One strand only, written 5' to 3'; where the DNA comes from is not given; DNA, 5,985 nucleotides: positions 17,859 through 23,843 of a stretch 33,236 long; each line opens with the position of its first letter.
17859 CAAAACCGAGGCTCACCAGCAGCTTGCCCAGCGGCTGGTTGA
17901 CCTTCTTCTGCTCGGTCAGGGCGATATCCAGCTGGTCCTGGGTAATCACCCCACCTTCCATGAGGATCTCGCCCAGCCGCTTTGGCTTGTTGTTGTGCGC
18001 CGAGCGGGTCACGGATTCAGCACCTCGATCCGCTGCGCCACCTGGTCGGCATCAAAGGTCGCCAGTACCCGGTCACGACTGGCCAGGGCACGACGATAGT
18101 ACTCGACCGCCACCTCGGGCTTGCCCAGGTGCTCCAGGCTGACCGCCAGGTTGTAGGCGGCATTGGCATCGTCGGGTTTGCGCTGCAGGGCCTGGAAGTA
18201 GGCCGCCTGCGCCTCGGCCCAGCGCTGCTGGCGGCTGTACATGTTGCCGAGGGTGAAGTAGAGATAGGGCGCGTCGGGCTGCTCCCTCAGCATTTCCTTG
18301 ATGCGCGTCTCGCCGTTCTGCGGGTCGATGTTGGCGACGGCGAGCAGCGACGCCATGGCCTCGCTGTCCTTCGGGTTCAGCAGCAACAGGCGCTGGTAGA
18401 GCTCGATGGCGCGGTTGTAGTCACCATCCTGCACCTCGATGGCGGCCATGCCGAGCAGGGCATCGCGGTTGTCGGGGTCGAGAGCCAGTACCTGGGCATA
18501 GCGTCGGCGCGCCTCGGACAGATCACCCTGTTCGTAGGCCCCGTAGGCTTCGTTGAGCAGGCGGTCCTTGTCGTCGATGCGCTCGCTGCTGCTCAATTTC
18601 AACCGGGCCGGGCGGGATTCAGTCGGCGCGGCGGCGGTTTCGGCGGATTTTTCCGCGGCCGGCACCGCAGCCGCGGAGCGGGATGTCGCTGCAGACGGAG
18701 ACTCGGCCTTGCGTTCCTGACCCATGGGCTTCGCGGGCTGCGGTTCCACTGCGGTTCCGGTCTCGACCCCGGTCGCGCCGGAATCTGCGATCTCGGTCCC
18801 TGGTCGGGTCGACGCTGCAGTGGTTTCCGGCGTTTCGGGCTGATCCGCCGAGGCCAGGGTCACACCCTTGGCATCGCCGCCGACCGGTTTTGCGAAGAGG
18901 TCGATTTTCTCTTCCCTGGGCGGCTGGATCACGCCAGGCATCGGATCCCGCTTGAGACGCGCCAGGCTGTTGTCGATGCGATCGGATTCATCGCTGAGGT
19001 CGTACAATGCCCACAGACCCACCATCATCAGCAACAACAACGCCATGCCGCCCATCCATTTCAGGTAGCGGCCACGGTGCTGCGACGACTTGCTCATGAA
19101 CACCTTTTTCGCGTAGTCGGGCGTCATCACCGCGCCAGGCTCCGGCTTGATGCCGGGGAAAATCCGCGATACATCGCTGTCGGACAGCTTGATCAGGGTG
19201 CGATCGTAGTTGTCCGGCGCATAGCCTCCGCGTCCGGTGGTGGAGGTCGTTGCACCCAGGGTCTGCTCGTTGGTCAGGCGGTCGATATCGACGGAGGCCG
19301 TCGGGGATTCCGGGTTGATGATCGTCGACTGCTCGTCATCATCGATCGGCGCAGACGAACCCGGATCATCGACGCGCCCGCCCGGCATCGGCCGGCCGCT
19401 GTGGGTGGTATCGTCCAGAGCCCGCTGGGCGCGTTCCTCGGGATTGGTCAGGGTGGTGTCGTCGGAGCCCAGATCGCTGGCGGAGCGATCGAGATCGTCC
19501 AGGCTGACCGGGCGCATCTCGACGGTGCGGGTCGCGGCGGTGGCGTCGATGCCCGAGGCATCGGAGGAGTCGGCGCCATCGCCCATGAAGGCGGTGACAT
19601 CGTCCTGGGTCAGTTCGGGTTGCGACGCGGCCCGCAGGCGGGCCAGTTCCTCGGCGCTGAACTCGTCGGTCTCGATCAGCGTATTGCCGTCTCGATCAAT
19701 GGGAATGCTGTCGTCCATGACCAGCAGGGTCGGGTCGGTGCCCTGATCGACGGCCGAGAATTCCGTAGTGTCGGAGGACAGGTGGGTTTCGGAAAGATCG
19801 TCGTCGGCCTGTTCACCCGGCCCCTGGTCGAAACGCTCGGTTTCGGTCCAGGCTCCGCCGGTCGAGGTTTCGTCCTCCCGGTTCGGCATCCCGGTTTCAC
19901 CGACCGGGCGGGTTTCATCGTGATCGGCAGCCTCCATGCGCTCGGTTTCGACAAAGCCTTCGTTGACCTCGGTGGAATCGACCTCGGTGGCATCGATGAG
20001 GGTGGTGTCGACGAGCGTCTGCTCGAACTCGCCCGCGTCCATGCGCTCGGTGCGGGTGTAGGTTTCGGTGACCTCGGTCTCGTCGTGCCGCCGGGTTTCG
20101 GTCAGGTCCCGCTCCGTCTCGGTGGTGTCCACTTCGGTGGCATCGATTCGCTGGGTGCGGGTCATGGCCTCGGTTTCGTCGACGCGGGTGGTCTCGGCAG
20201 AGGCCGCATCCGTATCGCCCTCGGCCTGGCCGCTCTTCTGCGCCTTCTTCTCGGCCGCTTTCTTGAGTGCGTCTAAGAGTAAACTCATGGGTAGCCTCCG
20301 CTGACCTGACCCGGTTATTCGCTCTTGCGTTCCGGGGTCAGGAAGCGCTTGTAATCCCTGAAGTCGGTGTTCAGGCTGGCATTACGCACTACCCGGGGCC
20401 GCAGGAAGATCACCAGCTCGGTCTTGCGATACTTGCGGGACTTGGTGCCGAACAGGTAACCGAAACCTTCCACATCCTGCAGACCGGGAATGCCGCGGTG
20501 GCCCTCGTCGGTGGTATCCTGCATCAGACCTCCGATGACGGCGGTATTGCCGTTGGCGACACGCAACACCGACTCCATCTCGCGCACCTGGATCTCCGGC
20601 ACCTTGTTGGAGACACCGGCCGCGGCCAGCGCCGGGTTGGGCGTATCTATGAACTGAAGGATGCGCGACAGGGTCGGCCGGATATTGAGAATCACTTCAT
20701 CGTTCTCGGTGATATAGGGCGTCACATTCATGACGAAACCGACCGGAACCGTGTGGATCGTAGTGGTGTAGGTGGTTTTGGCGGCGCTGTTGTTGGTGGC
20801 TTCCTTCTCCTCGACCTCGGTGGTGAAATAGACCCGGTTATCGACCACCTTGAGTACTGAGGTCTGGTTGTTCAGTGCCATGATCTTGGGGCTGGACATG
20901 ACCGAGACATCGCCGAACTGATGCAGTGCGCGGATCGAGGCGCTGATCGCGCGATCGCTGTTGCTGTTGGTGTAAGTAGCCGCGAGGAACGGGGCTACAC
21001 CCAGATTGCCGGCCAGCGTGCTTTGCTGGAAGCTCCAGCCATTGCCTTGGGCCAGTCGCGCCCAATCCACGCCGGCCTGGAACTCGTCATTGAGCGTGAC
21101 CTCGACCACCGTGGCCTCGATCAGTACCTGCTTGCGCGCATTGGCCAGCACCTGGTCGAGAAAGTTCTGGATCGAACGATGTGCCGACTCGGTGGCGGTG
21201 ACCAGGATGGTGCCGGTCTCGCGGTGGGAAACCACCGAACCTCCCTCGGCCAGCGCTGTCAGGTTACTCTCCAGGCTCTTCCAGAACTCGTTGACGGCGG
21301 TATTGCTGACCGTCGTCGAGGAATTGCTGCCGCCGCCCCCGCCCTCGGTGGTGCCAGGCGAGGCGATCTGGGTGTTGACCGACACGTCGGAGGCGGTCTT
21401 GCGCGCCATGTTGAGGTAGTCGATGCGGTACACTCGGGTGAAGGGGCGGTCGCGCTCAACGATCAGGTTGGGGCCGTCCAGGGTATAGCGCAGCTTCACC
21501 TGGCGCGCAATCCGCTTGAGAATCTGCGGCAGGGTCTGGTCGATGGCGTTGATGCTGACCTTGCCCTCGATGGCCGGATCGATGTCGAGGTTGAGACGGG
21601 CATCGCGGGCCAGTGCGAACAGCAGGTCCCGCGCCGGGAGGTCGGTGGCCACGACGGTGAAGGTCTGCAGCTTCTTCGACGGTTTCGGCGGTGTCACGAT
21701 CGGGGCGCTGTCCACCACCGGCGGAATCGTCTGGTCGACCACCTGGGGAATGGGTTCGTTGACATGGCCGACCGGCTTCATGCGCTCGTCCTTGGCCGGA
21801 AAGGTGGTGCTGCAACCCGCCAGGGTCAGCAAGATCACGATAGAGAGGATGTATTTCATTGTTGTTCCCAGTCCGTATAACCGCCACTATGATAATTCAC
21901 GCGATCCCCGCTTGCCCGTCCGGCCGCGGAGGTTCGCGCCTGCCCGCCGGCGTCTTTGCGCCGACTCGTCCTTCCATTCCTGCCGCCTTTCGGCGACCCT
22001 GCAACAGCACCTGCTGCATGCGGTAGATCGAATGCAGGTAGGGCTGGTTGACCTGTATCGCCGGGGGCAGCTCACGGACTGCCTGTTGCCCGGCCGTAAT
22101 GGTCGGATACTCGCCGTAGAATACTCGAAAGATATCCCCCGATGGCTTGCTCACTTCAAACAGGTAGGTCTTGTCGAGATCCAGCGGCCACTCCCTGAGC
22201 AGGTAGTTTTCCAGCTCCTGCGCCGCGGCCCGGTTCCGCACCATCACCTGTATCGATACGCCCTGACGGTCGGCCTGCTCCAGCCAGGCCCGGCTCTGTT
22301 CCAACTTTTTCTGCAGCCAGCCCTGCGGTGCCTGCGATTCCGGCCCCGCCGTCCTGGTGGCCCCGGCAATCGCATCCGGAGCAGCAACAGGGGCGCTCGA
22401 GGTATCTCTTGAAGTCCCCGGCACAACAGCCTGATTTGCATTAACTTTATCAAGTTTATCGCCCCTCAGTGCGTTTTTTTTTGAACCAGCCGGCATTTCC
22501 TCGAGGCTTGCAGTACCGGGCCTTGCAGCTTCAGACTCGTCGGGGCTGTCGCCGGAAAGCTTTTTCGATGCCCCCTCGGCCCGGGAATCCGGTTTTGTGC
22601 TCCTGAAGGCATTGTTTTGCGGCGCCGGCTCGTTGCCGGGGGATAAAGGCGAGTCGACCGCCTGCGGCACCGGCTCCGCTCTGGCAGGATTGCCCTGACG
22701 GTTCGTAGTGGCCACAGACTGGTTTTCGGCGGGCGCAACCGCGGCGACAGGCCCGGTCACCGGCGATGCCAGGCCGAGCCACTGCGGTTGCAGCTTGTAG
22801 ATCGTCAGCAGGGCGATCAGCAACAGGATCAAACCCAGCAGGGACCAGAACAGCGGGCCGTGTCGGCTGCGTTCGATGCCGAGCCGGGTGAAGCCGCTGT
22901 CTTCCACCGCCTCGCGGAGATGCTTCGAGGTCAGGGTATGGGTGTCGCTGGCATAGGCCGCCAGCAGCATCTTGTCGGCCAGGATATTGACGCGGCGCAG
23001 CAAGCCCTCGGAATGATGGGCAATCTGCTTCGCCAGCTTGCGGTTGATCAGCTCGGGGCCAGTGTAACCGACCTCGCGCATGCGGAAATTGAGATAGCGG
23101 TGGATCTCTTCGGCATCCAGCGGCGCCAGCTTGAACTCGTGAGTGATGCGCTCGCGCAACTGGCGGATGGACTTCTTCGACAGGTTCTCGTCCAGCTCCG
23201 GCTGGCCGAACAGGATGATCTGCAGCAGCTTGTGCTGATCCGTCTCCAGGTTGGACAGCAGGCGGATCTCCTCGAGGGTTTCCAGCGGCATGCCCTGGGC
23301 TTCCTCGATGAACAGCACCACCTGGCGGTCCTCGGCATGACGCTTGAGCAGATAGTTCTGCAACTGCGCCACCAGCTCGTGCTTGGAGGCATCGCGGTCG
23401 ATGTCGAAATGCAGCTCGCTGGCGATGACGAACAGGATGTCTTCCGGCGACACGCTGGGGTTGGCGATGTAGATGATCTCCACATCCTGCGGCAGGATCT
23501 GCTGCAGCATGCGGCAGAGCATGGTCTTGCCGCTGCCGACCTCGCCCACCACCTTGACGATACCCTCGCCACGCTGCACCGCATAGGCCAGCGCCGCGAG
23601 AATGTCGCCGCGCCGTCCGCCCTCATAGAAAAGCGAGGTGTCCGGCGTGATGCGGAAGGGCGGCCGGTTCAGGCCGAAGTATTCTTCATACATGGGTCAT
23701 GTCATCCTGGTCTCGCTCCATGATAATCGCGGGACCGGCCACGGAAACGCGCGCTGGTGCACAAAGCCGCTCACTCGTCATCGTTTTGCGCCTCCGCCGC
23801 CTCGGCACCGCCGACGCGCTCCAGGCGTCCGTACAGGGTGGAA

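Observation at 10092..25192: Second, rearranged MSH/T2SS-hybrid type IV filament machine directly abutting a canonical MSHA operon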

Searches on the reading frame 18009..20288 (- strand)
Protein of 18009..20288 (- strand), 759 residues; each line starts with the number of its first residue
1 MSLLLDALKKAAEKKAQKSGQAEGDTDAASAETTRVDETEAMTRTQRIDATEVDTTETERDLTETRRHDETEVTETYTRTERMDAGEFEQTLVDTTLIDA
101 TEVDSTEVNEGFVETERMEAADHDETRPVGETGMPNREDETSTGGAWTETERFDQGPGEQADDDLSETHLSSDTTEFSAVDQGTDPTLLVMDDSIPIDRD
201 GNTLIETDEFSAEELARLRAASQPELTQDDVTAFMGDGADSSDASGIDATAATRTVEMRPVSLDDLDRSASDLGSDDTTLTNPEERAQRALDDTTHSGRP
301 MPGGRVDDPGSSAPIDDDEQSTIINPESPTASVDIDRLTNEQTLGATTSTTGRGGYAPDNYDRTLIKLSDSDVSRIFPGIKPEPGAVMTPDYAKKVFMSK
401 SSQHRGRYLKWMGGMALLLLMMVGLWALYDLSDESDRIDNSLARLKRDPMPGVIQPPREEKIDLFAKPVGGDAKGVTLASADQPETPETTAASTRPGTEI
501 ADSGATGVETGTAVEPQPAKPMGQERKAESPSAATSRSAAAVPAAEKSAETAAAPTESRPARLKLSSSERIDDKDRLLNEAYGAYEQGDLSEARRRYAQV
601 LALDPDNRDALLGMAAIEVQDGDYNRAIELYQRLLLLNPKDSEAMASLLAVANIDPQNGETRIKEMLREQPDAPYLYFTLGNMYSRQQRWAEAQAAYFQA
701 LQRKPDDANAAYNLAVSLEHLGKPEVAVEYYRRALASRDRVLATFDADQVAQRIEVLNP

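Call 3: search_protein_families(library=pfam, proteins=[window:18009-20288:-], max_evalue=0.01)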
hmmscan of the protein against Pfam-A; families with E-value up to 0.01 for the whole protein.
window:18009-20288:- (759 aa): 20 families
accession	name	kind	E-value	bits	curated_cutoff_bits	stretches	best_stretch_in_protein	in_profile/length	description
PF07719.23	TPR_2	-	2.4e-19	68.2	27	4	675-707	2-34/34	Tetratricopeptide repeat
PF14559.12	TPR_19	-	1.9e-17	63.8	25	3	584-650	1-66/68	Tetratricopeptide repeat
PF13432.12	TPR_16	-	7.3e-16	58.7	32.7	2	679-737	2-60/65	Tetratricopeptide repeat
PF00515.34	TPR_1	-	4.6e-15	55.2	27.8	3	675-707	2-34/34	Tetratricopeptide repeat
PF13176.12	TPR_7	-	1.5e-13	50.1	27.9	1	680-708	5-33/36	Tetratricopeptide repeat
PF13414.12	TPR_11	-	2.6e-13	49.8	26.8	2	681-722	1-42/42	TPR repeat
PF13428.12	TPR_14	-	3.2e-13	49.4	23.5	2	609-646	2-39/44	Tetratricopeptide repeat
PF13431.12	TPR_17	-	3.3e-12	46.1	24.4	0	697-725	2-30/34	Tetratricopeptide repeat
PF13424.12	TPR_12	-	2.9e-11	43.8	30.1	1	677-738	6-75/77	Tetratricopeptide repeat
PF23914.1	TPR_CcmH_CycH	-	2.9e-10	40.7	42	1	586-643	99-156/158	Cytochrome c-type biogenesis protein H TPR domain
PF13181.12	TPR_8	-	5.5e-10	39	25.7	0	709-736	2-29/34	Tetratricopeptide repeat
PF13174.12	TPR_6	-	3.9e-09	37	26.3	0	609-640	1-32/33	Tetratricopeptide repeat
PF13371.12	TPR_9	-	9.8e-08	32.4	35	2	680-753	1-71/73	Tetratricopeptide repeat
PF24575.1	TPR_Slam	-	4e-06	27.6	35.2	1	579-627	52-100/104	Surface lipoprotein assembly modifier, N-terminal TPR repeats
PF04733.20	Coatomer_E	-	7.9e-06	25.9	21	1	687-729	214-256/290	Coatomer epsilon subunit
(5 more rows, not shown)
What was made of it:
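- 18009..20288 (-): MshN-like protein: conserved N-terminal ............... motif, roughly 400-aa acidic low-complexity region, one TM helix, C-terminal TPR domain. TPR families at aa 575-740 (call 3).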

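Call 4: search_protein_families(library=ncbifam, proteins=[window:18009-20288:-], max_evalue=0.01)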
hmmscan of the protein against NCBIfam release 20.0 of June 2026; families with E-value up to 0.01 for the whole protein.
window:18009-20288:- (759 aa): 28 families (the best 25 are shown)
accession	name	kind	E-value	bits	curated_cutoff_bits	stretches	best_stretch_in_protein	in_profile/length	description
TIGR02917.1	PEP_TPR_lipo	equivalog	7.5e-18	63.8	312.2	2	656-739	752-834/899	XrtA/PEP-CTERM system TPR-repeat protein PrsT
TIGR02552.1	LcrH_SycD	equivalog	5.2e-16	58.6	104.8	2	576-645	20-89/136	SycD/LcrH family type III secretion system chaperone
NF040959.1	MamA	equivalog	2e-14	53.5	200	2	656-738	87-169/204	magnetosome protein MamA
NF033920.0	C39_PA2778_fam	equivalog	8.3e-14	51.6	150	1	655-736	171-252/255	PA2778 family cysteine peptidase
TIGR02521.1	type_IV_pilW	equivalog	9.3e-13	48.3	154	2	575-645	136-206/234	type IV pilus biogenesis/stability protein PilW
NF047371.1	FlcA_CTERM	equivalog_domain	2.5e-11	42.8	300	2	668-737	467-536/646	periplasmic flagellar collar protein FlcA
NF033758.1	gliding_GltE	equivalog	5.2e-10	38.9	225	2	584-651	96-163/411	adventurous gliding motility TPR repeat lipoprotein GltE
TIGR00540.1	TPR_hemY_coli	hypoth_equivalog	8.2e-10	38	142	1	652-734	304-385/385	heme biosynthesis-associated TPR protein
NF002725.1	PRK02603.1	equivalog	5.9e-09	36.2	143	1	582-661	43-122/173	photosystem I assembly protein Ycf3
NF008520.0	PRK11447.1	equivalog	2.4e-08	32.3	858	1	573-734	350-521/1157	cellulose synthase complex outer membrane protein BcsC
NF052415.1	T3SS_chap_SctY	equivalog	1.1e-07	32.3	70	1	603-702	1-105/106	type III secretion apparatus assembly chaperone SctY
TIGR03939.1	PGA_TPR_OMP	equivalog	2.9e-07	29.1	366.65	1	622-751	100-232/800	poly-beta-1,6 N-acetyl-D-glucosamine export porin PgaA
NF008017.0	PRK10747.1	equivalog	3.8e-07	29.3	608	1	651-735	305-388/398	protoheme IX biogenesis protein HemY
NF042912.1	Amuc_1098_fam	equivalog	1.1e-06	27.1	750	1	543-641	125-222/805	Amuc_1098 family type IV pilus outer membrane protein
TIGR02795.1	tol_pal_ybgF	equivalog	1.9e-06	28.5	90.1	0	677-733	42-101/119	tol-pal system protein YbgF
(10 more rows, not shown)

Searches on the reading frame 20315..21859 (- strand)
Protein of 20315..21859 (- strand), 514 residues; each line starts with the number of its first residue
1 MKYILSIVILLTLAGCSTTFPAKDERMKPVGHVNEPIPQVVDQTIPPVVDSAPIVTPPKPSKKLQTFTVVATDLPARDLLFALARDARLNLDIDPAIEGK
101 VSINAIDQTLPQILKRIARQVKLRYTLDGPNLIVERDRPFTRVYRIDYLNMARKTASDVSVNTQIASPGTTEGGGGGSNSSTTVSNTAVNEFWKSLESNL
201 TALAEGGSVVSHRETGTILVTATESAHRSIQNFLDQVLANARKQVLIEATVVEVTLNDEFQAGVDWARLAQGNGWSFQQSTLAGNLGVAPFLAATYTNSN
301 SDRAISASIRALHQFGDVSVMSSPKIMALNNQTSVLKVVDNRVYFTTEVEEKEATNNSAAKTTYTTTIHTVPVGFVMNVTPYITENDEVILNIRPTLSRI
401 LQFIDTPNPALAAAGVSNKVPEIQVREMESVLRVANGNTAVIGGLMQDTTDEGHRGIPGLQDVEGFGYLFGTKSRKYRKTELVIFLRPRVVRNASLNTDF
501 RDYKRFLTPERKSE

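Call 3: search_protein_families(library=pfam, proteins=[window:20315-21859:-], max_evalue=0.01)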
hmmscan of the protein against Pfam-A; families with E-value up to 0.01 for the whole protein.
window:20315-21859:- (514 aa): 3 families
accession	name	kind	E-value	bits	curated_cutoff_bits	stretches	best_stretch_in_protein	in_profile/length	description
PF00263.26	Secretin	-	4.3e-40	137.5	27.5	1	311-492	1-169/169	Bacterial type II and III secretion system protein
PF07655.18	Secretin_N_2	-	7.2e-06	26.9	23.4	1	141-206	1-81/91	Secretin N-terminal domain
PF03958.22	Secretin_N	-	0.0046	17.6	28.2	0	184-237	6-63/69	Bacterial type II/III secretion system short domain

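Call 4: search_protein_families(library=ncbifam, proteins=[window:20315-21859:-], max_evalue=0.01)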
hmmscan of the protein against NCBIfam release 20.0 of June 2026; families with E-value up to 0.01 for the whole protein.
window:20315-21859:- (514 aa): 9 families
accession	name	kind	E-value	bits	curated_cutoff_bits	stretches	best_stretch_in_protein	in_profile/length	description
TIGR02519.1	pilus_MshL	equivalog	5.9e-78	261.8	250.2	1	212-491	4-290/290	pilus (MSHA type) biogenesis protein MshL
TIGR02517.1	type_II_gspD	equivalog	8.8e-51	173.1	351.35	1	171-494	262-593/600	type II secretion system secretin GspD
TIGR02515.1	IV_pilus_PilQ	subfamily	2.3e-37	129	284.35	1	69-491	6-427/428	type IV pilus secretin PilQ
NF010083.0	PRK13568.1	equivalog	3.3e-29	101.9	554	1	65-492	26-418/419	DNA uptake porin HofQ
TIGR02516.1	type_III_yscC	equivalog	3.6e-28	98.3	238.45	1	204-492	196-462/463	type III secretion system outer membrane ring subunit SctC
TIGR02520.1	pilus_B_mal_scr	equivalog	1.6e-27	96.3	287.65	1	141-488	160-511/513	PilN family type IVB pilus formation outer membrane protein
NF007851.2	PRK10560.1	exception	3e-18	65.8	598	1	57-492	14-410/412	DNA uptake porin HofQ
NF042912.1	Amuc_1098_fam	equivalog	4.3e-18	64.7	750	2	300-491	571-796/805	Amuc_1098 family type IV pilus outer membrane protein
NF011873.0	PRK15346.1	equivalog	3.3e-17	62.4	524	1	234-479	262-482/499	EscC/YscC/HrcC family type III secretion system outer membrane ring protein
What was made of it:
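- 20315..21859 (-): Outer-membrane lipoprotein secretin of MshL type. TIGR02519 pilus_MshL 261.8 bits against cut-off 250.2; GspD 173 against 351; PilQ 129 against 284 (call 4).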

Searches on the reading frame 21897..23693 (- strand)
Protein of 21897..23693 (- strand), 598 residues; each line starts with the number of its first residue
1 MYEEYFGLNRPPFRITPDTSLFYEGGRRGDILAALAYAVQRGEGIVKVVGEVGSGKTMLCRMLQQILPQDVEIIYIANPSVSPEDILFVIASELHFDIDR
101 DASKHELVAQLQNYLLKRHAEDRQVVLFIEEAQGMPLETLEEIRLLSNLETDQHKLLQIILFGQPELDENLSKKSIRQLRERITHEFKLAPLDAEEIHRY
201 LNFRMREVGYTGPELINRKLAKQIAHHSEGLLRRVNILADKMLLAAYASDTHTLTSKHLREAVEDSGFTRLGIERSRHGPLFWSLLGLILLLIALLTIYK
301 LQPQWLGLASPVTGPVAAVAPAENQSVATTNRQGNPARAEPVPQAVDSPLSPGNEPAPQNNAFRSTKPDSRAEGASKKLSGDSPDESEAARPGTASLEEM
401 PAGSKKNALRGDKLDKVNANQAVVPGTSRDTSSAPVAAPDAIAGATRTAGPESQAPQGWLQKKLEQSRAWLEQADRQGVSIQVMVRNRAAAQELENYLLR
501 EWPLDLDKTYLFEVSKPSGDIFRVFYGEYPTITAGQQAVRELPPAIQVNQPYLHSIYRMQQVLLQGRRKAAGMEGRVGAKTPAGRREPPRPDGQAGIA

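Call 3: search_protein_families(library=pfam, proteins=[window:21897-23693:-], max_evalue=0.01)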
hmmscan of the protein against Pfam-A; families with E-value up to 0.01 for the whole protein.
window:21897-23693:- (598 aa): 5 families
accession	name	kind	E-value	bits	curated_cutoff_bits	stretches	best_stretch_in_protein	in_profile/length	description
PF13401.12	AAA_22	-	6.1e-29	101.4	27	1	41-170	3-129/130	AAA domain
PF13191.12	AAA_16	-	3e-08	34.8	32.6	1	30-156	8-164/167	AAA ATPase domain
PF00005.33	ABC_tran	-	0.0014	19.7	25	1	38-89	7-52/137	ABC transporter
PF07728.20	AAA_5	-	0.0054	17.2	22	1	48-148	4-92/139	AAA domain (dynein-related subfamily)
PF13173.12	AAA_14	-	0.0068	16.9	27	0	46-197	5-128/129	AAA domain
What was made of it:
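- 21897..23693 (-): MshM-like AAA+ ATPase (aa 1-270) with one TM helix (281-299), a disordered linker and a C-terminal SPOR-like periplasmic domain. The architecture resembles ExeA/GspA. AAA_22 101 bits (call 3).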

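Call 4: search_protein_families(library=ncbifam, proteins=[window:21897-23693:-], max_evalue=0.01)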
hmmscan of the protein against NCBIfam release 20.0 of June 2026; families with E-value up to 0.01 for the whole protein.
window:21897-23693:- (598 aa): 6 families
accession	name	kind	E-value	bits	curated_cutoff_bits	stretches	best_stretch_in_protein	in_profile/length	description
TIGR03015.1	pepcterm_ATPase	hypoth_equivalog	5.3e-66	222.8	324.5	1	1-265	1-265/269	XrtA/PEP-CTERM system-associated ATPase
TIGR02770.1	nickel_nikD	equivalog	0.0039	16.6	318.7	1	35-71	5-40/230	nickel import ATP-binding protein NikD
TIGR02788.1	VirB11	equivalog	0.0069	15.4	249.95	0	27-77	129-178/308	P-type DNA transfer ATPase VirB11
NF047578.1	opine_ATP_CntD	equivalog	0.007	15.6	380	0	31-69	19-56/266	staphylopine uptake ABC transporter ATP-binding protein CntD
NF010061.0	PRK13538.1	equivalog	0.0086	15.6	195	0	32-70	21-58/211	cytochrome c biogenesis heme-transporting ATPase CcmA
TIGR01189.1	ccmA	equivalog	0.0096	15.6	131.6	0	30-110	14-91/198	heme ABC exporter ATP-binding protein CcmA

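Call 23: list_cluster_members(proteins=[window:21897-23693:-, window:20315-21859:-, window:18009-20288:-, window:16297-18012:-, window:15092-16297:-, window:13484-15085:-, window:12886-13494:-, window:12435-12902:-, window:10961-12430:-, window:10092-10967:-])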
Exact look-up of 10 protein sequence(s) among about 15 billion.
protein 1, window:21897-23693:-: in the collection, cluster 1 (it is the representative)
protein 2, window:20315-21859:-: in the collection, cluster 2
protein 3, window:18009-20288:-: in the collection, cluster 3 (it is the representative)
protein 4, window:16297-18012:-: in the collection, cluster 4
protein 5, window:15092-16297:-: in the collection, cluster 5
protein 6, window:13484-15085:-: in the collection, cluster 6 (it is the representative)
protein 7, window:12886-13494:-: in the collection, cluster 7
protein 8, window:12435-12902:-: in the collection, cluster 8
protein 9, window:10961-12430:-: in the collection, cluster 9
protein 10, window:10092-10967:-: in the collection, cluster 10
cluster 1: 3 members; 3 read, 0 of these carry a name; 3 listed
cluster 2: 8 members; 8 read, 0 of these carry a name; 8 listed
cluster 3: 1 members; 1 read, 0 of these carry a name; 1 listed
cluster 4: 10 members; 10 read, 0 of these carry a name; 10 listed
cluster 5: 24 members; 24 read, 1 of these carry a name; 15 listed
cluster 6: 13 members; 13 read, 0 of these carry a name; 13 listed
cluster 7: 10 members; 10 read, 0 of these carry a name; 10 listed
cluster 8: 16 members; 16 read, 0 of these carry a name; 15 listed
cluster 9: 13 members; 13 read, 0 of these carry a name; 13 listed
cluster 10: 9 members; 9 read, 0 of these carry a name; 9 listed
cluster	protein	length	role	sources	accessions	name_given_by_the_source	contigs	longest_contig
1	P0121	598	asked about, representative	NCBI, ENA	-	-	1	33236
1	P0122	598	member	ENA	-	-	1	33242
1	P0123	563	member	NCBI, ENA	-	-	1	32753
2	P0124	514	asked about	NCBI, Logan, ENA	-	-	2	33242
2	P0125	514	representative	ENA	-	-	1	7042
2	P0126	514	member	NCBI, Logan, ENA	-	-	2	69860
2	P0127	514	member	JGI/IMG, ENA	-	-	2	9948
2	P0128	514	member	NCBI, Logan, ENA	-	-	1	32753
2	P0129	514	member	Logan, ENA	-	-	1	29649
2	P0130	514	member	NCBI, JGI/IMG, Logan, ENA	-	-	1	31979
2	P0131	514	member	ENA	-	-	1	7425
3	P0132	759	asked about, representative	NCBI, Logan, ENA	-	-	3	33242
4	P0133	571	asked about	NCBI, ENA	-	-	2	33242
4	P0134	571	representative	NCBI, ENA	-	-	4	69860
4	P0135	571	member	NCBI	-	-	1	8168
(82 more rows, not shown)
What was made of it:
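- Tried and rejected: Cluster-member names were looked up: nearly all unnamed, one 'PilC' (call 23).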

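Call 26: search_solved_structures(query=window:21897-23693:-, max_evalue=0.01)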
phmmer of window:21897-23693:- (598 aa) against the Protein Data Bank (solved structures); distinct sequences matched with E-value up to 0.01: 1.
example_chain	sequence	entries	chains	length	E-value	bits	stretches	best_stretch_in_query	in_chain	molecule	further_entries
2gza_A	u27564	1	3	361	0.0053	19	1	25-78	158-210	Type IV secretion system protein VirB11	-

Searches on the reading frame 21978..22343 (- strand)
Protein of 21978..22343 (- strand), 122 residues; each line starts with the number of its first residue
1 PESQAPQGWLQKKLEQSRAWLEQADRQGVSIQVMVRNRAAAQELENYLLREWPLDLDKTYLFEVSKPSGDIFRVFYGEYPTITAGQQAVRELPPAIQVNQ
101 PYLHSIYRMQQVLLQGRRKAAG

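Call 59: search_protein_families(library=pfam, proteins=[window:21978-22343:-], max_evalue=10)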
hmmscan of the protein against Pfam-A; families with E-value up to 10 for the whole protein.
seq(122 aa): 1 family
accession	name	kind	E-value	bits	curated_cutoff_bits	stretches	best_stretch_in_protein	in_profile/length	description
PF05036.18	SPOR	-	0.0055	17.5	21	1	30-100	6-71/76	SPOR domain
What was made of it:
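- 21897..23693 (-): SPOR E=0.0055, 17.5 bits, below the GA of 21 (call 59).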
